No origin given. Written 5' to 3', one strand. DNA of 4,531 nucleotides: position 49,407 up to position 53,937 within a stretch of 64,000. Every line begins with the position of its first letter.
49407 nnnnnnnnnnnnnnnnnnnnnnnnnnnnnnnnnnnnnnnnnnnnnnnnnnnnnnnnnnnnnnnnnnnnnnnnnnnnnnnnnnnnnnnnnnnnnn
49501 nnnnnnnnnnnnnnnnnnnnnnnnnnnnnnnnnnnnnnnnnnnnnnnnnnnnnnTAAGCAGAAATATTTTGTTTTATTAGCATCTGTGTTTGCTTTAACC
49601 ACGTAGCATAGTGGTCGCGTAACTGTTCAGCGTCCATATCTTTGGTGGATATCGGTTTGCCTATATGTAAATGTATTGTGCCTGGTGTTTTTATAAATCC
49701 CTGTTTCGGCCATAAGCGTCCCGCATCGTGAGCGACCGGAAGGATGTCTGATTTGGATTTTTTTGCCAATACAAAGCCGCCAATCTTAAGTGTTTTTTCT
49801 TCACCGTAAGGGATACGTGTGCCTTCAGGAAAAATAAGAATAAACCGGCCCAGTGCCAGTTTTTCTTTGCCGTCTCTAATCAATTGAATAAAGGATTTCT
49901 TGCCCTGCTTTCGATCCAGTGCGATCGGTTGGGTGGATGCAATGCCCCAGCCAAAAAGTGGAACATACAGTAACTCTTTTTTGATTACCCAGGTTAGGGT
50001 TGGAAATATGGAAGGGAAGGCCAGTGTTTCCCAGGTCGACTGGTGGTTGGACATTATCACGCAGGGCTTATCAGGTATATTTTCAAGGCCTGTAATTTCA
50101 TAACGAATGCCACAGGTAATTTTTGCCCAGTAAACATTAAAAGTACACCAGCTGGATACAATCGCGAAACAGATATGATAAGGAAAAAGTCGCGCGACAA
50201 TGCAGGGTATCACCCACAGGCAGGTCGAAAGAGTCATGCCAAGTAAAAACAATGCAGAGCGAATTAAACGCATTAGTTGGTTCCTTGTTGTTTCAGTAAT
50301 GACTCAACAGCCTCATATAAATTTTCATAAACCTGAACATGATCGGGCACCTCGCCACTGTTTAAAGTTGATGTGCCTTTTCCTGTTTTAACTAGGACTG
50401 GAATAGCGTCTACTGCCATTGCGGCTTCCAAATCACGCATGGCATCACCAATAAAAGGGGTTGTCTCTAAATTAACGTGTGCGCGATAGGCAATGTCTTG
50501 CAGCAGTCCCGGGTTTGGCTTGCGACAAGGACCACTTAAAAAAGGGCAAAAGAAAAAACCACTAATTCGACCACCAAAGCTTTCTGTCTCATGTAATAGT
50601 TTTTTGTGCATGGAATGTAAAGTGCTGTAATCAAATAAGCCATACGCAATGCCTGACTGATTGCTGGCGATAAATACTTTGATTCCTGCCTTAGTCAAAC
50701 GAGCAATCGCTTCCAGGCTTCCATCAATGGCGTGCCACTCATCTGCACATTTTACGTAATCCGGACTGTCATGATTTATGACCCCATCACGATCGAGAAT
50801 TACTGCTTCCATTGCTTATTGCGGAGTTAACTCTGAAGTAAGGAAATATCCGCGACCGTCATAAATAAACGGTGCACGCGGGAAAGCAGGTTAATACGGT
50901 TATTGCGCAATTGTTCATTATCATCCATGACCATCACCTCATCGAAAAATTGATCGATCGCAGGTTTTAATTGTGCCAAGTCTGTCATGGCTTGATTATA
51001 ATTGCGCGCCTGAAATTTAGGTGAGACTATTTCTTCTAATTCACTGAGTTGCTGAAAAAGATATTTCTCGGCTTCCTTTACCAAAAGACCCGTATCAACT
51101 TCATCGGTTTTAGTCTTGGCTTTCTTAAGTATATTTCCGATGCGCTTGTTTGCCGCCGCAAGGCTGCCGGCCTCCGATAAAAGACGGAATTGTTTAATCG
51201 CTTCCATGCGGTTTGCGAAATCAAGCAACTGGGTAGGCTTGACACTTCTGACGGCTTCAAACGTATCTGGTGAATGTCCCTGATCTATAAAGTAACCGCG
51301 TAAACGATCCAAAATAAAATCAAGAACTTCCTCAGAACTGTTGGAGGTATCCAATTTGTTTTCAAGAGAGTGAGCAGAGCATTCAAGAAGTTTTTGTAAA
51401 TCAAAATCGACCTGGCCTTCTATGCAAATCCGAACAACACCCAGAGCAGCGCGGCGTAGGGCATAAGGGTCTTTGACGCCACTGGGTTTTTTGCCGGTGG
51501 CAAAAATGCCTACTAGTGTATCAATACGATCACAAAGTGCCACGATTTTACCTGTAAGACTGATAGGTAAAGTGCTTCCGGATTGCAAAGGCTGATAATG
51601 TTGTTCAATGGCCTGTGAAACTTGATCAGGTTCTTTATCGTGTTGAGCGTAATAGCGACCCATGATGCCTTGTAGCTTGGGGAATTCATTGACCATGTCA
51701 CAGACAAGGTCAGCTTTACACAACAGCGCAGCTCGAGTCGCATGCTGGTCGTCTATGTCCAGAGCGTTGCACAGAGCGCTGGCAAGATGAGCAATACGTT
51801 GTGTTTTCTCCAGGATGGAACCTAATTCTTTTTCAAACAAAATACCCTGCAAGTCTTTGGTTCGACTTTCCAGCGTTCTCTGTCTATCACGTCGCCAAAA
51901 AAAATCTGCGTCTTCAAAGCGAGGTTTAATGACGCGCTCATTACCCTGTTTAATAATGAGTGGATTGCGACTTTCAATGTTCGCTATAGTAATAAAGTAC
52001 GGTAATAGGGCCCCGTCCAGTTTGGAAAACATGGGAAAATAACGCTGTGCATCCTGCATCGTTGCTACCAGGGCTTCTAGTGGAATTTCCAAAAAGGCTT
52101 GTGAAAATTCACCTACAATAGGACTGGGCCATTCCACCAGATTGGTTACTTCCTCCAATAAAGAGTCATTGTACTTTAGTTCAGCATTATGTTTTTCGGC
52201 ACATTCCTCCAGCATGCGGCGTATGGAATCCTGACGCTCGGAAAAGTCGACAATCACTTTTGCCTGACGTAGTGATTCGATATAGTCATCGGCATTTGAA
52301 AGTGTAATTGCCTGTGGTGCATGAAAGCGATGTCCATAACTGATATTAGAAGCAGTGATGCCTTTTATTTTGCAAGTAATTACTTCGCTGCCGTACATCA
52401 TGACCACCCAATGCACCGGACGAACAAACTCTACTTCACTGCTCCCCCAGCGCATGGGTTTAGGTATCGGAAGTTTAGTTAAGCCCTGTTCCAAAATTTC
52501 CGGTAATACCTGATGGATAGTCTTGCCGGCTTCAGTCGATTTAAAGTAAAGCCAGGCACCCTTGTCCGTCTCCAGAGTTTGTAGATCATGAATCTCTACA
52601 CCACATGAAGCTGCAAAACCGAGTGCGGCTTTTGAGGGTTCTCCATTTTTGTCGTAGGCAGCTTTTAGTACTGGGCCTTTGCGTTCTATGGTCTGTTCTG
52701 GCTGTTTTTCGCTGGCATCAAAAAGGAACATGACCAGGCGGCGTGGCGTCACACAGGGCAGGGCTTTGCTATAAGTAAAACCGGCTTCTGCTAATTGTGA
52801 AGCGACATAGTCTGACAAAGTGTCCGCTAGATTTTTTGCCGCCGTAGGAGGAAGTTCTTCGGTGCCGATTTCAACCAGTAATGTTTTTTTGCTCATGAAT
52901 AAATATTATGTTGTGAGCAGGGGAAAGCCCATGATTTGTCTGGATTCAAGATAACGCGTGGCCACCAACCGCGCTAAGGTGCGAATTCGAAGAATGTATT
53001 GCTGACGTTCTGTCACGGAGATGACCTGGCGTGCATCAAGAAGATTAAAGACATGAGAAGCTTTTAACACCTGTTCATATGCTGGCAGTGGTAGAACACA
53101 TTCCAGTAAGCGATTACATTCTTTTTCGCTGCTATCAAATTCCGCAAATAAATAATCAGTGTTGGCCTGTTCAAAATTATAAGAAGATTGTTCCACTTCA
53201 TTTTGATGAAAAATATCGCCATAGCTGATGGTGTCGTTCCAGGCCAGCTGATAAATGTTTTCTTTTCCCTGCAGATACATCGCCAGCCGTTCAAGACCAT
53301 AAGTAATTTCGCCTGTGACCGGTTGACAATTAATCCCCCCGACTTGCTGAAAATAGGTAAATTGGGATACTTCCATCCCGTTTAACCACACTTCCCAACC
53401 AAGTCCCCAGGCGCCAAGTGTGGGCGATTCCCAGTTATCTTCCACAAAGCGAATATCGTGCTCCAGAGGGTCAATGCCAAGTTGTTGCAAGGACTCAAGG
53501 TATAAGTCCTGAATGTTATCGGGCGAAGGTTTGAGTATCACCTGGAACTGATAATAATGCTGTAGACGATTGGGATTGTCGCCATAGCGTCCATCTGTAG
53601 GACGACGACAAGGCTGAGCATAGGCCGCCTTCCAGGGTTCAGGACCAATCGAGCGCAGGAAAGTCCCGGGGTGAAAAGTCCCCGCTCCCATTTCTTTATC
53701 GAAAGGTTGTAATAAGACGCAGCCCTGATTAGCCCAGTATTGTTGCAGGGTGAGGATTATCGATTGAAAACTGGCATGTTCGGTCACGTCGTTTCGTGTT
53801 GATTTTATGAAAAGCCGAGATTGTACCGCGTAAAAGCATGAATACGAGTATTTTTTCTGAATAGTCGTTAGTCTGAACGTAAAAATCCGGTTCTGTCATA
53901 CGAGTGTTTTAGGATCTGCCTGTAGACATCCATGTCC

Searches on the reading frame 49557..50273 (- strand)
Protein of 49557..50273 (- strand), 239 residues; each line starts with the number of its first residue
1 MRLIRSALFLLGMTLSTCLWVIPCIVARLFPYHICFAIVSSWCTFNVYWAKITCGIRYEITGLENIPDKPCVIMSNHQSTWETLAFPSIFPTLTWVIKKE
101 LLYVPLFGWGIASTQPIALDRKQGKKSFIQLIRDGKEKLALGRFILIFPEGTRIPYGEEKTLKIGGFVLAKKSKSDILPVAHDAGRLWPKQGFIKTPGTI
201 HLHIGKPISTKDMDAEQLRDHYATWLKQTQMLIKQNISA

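Call 59: search_protein_families(library=pfam, proteins=[window:49557-50273:-], max_evalue=0.00001)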
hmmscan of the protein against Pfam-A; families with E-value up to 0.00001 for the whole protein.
window:49557-50273:- (239 aa): 1 family
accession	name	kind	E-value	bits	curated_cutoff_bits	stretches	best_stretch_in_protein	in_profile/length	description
PF01553.26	Acyltransferase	-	3.4e-19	69.4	23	1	58-182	2-131/132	Acyltransferase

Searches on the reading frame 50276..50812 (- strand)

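Call 59: search_protein_families(library=pfam, proteins=[window:50276-50812:-], max_evalue=0.00001)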
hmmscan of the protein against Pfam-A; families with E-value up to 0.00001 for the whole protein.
window:50276-50812:- (179 aa): 4 families
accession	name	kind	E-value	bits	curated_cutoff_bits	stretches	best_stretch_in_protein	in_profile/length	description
PF13242.12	Hydrolase_like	-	2.1e-11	44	22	1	96-167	2-74/75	HAD-hyrolase-like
PF00702.32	Hydrolase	-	8e-09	36.6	26.4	1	18-133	89-189/191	haloacid dehalogenase-like hydrolase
PF08645.17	PNK3P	-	3.3e-07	30.6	22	1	20-125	21-127/161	Polynucleotide kinase 3 phosphatase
PF13419.12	HAD_2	-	1.4e-06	29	23.8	0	97-134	134-171/178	Haloacid dehalogenase-like hydrolase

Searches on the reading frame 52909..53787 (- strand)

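Call 59: search_protein_families(library=pfam, proteins=[window:52909-53787:-], max_evalue=0.00001)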
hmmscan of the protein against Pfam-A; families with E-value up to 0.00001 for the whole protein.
window:52909-53787:- (293 aa): 1 family
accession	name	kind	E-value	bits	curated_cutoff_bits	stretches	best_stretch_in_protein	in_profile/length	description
PF02091.20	tRNA-synt_2e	-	6.9e-152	504.9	27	1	7-283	1-277/278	Glycyl-tRNA synthetase alpha subunit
